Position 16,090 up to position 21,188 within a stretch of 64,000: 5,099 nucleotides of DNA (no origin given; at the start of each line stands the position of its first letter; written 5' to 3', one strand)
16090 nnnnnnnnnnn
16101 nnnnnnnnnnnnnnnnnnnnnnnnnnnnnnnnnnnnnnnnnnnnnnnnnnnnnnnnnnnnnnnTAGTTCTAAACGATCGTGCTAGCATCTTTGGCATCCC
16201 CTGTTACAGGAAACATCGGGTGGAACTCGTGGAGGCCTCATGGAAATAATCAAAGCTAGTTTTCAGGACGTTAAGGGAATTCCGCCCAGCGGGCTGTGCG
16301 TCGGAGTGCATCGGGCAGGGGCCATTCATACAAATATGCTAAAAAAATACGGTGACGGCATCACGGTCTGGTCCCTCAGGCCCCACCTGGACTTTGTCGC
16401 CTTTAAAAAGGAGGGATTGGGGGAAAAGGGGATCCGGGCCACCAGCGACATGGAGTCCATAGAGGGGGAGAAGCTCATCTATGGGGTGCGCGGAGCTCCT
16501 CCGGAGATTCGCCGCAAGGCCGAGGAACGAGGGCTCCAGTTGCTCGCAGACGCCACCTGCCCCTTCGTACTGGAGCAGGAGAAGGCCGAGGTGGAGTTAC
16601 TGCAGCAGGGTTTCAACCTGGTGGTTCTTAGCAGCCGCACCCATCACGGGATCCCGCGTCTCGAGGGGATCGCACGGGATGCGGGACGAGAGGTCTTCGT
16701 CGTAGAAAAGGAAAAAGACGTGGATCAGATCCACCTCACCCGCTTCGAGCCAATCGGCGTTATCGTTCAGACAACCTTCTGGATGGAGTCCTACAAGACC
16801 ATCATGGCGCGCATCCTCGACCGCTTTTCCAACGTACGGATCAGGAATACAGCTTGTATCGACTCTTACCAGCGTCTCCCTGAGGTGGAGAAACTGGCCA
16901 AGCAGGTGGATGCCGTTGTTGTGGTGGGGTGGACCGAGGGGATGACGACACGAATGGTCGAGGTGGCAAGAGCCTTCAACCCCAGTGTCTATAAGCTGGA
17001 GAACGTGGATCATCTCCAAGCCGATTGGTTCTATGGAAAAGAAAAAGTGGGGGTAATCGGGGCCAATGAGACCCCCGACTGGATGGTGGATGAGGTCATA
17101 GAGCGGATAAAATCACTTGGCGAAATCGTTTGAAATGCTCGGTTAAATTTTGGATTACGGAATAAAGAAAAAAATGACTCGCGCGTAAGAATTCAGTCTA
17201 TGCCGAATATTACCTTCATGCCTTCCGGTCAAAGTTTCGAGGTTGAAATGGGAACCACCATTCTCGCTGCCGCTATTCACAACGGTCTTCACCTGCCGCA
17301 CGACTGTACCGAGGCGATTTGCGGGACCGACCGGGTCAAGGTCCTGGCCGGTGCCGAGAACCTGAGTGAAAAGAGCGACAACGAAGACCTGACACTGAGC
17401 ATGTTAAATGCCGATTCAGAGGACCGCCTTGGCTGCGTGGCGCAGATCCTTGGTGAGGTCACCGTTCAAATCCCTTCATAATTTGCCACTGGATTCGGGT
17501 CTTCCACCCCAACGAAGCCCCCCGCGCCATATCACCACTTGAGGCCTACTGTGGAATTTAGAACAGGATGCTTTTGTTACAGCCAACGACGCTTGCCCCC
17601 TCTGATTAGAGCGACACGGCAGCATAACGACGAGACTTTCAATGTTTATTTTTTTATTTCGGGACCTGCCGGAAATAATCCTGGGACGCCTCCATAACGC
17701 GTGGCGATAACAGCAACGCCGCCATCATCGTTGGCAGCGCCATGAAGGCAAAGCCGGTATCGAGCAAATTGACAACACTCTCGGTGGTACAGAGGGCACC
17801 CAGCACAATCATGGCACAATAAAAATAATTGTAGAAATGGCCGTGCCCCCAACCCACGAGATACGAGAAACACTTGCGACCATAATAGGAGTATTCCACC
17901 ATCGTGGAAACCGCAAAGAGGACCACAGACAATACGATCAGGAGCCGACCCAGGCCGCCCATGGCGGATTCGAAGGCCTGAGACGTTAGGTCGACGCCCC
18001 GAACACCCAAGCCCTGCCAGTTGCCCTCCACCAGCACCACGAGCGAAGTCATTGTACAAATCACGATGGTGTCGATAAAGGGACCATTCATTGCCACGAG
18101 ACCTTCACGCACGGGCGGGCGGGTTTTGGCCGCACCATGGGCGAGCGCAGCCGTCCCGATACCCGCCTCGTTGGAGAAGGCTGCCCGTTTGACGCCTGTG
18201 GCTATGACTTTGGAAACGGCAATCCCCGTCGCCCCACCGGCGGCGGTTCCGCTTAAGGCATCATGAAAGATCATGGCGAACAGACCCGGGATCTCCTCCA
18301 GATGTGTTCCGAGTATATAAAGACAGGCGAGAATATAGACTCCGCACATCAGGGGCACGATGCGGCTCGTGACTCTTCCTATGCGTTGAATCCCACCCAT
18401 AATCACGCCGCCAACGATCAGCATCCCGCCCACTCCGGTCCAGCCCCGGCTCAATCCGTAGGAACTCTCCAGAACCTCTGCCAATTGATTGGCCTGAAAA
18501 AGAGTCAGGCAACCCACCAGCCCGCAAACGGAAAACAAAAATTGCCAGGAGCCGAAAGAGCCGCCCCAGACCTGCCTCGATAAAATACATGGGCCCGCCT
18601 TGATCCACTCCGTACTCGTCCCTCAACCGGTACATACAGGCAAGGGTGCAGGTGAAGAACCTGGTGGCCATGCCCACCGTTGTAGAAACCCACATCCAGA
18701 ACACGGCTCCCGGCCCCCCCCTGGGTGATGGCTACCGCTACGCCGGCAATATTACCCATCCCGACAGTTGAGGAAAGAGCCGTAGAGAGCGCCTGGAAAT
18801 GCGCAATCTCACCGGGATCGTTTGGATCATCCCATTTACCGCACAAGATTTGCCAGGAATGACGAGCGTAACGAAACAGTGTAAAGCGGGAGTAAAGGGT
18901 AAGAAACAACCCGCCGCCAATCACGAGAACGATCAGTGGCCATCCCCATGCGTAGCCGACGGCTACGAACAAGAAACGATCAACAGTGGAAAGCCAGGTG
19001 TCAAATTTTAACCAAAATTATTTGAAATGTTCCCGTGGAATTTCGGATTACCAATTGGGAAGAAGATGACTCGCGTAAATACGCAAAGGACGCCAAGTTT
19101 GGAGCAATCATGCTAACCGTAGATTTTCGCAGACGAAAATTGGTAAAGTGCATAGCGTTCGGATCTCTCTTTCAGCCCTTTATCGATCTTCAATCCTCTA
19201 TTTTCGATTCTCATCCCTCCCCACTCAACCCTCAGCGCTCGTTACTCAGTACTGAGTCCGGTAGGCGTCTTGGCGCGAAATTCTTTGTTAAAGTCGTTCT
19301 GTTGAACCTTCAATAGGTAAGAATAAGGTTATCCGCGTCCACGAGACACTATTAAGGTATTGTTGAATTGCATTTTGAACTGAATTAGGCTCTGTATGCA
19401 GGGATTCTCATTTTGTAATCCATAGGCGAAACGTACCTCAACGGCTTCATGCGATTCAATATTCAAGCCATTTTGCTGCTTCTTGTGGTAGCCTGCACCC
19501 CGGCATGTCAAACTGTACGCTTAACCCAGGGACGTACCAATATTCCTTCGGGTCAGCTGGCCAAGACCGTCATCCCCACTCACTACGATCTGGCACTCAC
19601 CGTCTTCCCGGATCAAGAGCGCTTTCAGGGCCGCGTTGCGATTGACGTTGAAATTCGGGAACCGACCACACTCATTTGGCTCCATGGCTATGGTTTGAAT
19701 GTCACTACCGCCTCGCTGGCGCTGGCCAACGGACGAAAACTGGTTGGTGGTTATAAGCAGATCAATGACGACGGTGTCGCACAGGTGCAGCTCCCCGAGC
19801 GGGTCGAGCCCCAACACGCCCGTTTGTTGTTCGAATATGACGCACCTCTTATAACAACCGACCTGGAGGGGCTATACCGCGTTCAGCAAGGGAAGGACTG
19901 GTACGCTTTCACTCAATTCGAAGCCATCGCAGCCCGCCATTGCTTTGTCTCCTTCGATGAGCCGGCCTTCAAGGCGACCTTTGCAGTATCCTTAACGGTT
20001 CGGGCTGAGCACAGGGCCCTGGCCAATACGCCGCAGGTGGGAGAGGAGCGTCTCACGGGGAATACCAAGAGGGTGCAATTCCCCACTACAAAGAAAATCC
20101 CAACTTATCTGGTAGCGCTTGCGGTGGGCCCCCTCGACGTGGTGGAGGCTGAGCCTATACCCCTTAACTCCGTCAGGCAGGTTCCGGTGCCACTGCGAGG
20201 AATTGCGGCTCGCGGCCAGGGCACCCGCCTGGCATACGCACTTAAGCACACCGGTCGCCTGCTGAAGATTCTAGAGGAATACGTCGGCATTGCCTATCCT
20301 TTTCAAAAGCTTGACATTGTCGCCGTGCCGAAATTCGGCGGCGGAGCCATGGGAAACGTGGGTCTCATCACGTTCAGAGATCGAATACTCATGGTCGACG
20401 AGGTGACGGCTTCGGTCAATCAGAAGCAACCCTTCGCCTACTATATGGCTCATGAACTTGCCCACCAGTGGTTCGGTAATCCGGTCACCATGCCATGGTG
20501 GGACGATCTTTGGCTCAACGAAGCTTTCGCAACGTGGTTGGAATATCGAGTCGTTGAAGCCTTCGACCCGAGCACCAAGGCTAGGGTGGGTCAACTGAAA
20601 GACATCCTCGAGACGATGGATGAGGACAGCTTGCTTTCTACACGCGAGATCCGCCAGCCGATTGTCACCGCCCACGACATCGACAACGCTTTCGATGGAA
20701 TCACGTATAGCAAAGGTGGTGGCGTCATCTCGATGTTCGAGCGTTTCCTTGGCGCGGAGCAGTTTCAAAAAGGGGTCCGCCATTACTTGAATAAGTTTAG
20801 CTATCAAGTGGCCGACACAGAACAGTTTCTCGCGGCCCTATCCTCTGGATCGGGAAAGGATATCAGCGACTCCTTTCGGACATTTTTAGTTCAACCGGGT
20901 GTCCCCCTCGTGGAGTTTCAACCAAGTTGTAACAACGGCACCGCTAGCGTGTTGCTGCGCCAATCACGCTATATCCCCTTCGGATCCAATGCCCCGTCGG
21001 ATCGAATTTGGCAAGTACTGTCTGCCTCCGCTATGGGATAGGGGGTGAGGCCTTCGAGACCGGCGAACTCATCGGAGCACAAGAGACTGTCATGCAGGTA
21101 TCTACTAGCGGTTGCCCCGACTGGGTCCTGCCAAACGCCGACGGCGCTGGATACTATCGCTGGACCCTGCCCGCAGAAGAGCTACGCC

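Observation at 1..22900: Dense cluster of broken genes next to intact housekeeping genes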

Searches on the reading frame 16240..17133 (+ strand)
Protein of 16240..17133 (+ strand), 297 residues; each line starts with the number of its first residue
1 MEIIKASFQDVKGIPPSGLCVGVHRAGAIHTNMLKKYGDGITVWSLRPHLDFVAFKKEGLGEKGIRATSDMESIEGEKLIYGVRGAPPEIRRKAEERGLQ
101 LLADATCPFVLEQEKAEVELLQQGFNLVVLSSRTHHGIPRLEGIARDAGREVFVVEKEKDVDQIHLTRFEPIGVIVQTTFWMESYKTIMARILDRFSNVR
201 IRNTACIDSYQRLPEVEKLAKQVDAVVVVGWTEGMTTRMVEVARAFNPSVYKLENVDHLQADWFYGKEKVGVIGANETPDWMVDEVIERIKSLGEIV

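Call 5: find_encoding_contigs(protein=window:16240-17133:+, flank=10000, max_places=6)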
Protein window:16240-17133:+ (297 aa): 2 contigs read that carry it; 1 place shown.
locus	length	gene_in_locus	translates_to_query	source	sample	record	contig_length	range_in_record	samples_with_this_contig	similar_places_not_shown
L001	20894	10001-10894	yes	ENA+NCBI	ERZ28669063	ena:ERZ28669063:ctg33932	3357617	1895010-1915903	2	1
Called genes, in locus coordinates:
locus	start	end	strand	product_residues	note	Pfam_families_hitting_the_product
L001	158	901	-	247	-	PF01738:DLH, PF08840:BAAT_C (faint)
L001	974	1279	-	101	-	PF01894:YjbQ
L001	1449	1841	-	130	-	PF01625:PMSR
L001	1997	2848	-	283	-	PF03781:FGE-sulfatase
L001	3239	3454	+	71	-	-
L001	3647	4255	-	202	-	PF01925:TauE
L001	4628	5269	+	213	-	PF00293:NUDIX (faint)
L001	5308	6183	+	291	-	PF01694:Rhomboid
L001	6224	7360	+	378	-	PF15887:Peptidase_Mx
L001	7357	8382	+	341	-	PF02655:ATP-grasp_3 (weak), PF07478:Dala_Dala_lig_C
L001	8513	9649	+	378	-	PF18152:DAHP_snth_FXD, PF00793:DAHP_synth_1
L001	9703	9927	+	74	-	-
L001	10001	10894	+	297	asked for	PF02401:LYTB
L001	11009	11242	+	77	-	PF00111:Fer2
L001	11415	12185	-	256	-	PF01235:Na_Ala_symp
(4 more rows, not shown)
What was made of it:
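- The contig comes from a metagenome assembly (call 5).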

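Call 17: find_homologous_proteins(query=window:16240-17133:+)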
Query window:16240-17133:+ (297 aa): 584 proteins with E <= 0.001 among 3819 candidates; the best 120 are listed.
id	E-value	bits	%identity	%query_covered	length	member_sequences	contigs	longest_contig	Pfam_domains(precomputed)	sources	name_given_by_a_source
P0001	2.6e-195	665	100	100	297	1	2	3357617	PF02401.24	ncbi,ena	-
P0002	2.8e-174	596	70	70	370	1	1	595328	PF02401.24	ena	-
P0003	7.8e-166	568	84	99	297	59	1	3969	PF02401.24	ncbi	-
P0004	2.1e-164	564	83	99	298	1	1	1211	PF02401.24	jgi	jgi:4-hydroxy-3-methylbut-2-en-1-yl diphosphate reductase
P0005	1.7e-162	557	83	99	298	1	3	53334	PF02401.24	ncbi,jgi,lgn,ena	ncbi:MAG TPA: hypothetical protein VGB25_04680 [Candidatus Binatia bacterium]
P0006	1.2e-161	555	80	99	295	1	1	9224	PF02401.24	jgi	jgi:4-hydroxy-3-methylbut-2-enyl diphosphate reductase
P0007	2.2e-161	554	80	99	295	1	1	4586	PF02401.24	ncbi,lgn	ncbi:MAG: hypothetical protein ACE5FB_01525 [Candidatus Binatia bacterium]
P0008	9.1e-161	552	82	99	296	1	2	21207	PF02401.24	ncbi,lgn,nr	ncbi:MAG: hypothetical protein GTO40_26740 [Deltaproteobacteria bacterium]|nr:hypothetical protein [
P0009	1.8e-159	547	80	99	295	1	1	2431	PF02401.24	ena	-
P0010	3.5e-159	547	79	99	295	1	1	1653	PF02401.24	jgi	jgi:4-hydroxy-3-methylbut-2-enyl diphosphate reductase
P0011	3.6e-158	543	79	99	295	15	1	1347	PF02401.24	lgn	-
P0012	4.8e-158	543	79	99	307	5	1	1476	PF02401.24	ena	-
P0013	7.9e-158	542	79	99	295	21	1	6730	PF02401.24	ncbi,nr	ncbi:MAG: hypothetical protein O6837_06865 [Deltaproteobacteria bacterium]|nr:hypothetical protein [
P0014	1.4e-157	541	81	99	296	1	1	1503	PF02401.24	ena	-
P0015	1.6e-157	541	80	99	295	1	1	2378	PF02401.24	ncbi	-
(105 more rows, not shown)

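Call 18: find_encoding_contigs(protein=P0002, flank=10000, max_places=3)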
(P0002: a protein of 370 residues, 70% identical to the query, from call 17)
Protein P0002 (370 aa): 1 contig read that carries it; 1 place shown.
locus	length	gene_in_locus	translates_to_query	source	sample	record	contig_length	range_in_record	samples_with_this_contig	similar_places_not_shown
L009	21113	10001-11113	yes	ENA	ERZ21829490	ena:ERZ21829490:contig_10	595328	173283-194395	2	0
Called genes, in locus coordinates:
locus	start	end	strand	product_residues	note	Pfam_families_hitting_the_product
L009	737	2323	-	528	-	PF20042:DUF6444, PF03050:DDE_Tnp_IS66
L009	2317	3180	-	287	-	PF14236:DruA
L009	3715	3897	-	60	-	-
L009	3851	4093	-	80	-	PF08388:GIIM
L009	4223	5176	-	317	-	PF00078:RVT_1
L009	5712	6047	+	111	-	PF00528:BPD_transp_1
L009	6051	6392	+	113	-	-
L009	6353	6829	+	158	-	PF00528:BPD_transp_1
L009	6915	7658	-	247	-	PF12762:DDE_Tnp_IS1595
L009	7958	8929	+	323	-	PF13379:NMT1_2, PF09084:NMT1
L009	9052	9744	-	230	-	PF03330:DPBB_1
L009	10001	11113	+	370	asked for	PF02401:LYTB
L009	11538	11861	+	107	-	PF07045:DUF1330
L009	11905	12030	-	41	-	-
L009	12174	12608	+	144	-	PF00571:CBS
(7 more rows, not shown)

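Call 19: find_encoding_contigs(protein=P0005, flank=10000, max_places=3)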
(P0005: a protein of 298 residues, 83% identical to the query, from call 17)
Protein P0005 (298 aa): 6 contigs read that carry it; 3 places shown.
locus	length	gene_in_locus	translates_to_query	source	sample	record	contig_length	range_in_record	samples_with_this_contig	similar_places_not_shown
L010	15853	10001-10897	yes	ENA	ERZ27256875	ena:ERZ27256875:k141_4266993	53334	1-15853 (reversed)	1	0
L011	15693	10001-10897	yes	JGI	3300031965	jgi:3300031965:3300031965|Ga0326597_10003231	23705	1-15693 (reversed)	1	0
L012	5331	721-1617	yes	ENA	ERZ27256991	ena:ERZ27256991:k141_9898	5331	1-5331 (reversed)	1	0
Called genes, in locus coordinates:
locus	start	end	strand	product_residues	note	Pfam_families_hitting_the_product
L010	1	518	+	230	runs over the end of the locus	PF01042:Ribonuc_L-PSP (faint)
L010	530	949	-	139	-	PF01894:YjbQ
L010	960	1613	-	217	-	PF01625:PMSR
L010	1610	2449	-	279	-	PF03781:FGE-sulfatase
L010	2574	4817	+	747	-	PF01315:Ald_Xan_dh_C, PF02738:MoCoBD_1, PF20256:MoCoBD_2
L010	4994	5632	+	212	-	-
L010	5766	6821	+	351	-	PF15887:Peptidase_Mx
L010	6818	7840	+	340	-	PF07478:Dala_Dala_lig_C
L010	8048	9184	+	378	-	PF18152:DAHP_snth_FXD, PF00793:DAHP_synth_1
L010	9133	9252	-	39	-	-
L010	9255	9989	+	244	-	PF23023:Anti-Pycsar_Apyc1, PF00753:Lactamase_B, PF12706:Lactamase_B_2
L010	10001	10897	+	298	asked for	PF02401:LYTB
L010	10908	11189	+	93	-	PF00111:Fer2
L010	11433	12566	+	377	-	PF00578:AhpC-TSA, PF13640:2OG-FeII_Oxy_3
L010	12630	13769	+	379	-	PF02771:Acyl-CoA_dh_N, PF02770:Acyl-CoA_dh_M, PF00441:Acyl-CoA_dh_1, PF08028:Acyl-CoA_dh_2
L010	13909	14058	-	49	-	-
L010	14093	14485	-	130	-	PF01934:HepT-like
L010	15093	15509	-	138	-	-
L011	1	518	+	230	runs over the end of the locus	PF01042:Ribonuc_L-PSP (faint)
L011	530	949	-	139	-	PF01894:YjbQ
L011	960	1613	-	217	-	PF01625:PMSR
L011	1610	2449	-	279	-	PF03781:FGE-sulfatase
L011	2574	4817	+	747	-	PF01315:Ald_Xan_dh_C, PF02738:MoCoBD_1, PF20256:MoCoBD_2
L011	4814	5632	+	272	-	PF00293:NUDIX (faint)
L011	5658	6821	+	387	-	PF15887:Peptidase_Mx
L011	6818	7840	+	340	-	PF07478:Dala_Dala_lig_C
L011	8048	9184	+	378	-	PF18152:DAHP_snth_FXD, PF00793:DAHP_synth_1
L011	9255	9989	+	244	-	PF23023:Anti-Pycsar_Apyc1, PF00753:Lactamase_B, PF12706:Lactamase_B_2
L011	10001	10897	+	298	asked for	PF02401:LYTB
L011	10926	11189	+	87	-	PF00111:Fer2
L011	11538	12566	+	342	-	PF00578:AhpC-TSA, PF13640:2OG-FeII_Oxy_3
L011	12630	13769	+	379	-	PF02771:Acyl-CoA_dh_N, PF02770:Acyl-CoA_dh_M, PF00441:Acyl-CoA_dh_1, PF08028:Acyl-CoA_dh_2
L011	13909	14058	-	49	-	-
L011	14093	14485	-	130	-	PF01934:HepT-like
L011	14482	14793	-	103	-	PF01909:NTP_transf_2, PF18765:Polbeta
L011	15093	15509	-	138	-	-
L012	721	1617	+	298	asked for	PF02401:LYTB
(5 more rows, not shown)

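Call 56: find_encoding_contigs(protein=P0242, flank=10000, max_places=3)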
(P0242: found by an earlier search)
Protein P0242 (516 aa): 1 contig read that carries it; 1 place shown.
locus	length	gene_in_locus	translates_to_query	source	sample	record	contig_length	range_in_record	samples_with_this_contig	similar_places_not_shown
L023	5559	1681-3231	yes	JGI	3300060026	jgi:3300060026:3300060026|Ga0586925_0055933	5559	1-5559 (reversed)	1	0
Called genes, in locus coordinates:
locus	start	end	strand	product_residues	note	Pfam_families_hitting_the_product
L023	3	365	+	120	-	?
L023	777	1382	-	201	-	PF13489:Methyltransf_23, PF01209:Ubie_methyltran, PF05401:NodS (weak), PF06325:PrmA, PF13847:Methyltransf_31, PF08241:Methyltransf_11, PF08242:Methyltransf_12, PF13649:Methyltransf_25, +1 more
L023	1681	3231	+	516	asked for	PF20154:LNT_N, PF00795:CN_hydrolase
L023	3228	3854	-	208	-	PF01794:Ferric_reduct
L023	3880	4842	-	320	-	PF00174:Oxidored_molyb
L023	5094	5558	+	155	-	?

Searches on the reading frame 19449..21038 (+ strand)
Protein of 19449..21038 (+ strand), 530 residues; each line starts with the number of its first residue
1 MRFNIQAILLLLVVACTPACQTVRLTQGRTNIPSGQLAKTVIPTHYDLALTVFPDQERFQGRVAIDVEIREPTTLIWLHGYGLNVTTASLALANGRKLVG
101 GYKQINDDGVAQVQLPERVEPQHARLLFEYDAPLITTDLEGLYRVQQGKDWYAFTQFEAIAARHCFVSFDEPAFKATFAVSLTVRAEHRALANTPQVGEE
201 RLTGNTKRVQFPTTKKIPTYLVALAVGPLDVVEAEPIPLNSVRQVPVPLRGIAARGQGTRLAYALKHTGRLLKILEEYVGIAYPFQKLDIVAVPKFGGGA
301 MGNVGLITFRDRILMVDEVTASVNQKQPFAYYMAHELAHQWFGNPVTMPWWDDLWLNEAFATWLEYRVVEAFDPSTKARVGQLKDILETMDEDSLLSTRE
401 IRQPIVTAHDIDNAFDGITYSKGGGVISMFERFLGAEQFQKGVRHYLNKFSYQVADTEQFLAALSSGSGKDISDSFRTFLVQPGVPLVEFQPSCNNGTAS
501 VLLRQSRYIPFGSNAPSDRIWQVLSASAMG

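Call 27: find_related_loci(query=window:19449-21038:+, collection=metagenome_contigs, flank=10000)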
Query window:19449-21038:+ (530 aa) in metagenome_contigs; peptide patterns used: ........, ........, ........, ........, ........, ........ (x = any residue, [..] = any of these).
336 stretches matched a pattern; 5 encode a relative of the query (tblastn E <= 1e-3); 5 distinct loci.
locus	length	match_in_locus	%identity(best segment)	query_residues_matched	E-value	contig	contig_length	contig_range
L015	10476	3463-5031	80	1-523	0e+0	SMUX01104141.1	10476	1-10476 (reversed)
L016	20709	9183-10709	68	15-523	0e+0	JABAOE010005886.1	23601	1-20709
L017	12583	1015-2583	80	1-523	0e+0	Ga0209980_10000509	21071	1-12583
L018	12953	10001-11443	42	33-523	9e-123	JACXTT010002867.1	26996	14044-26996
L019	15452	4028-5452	39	33-523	2e-106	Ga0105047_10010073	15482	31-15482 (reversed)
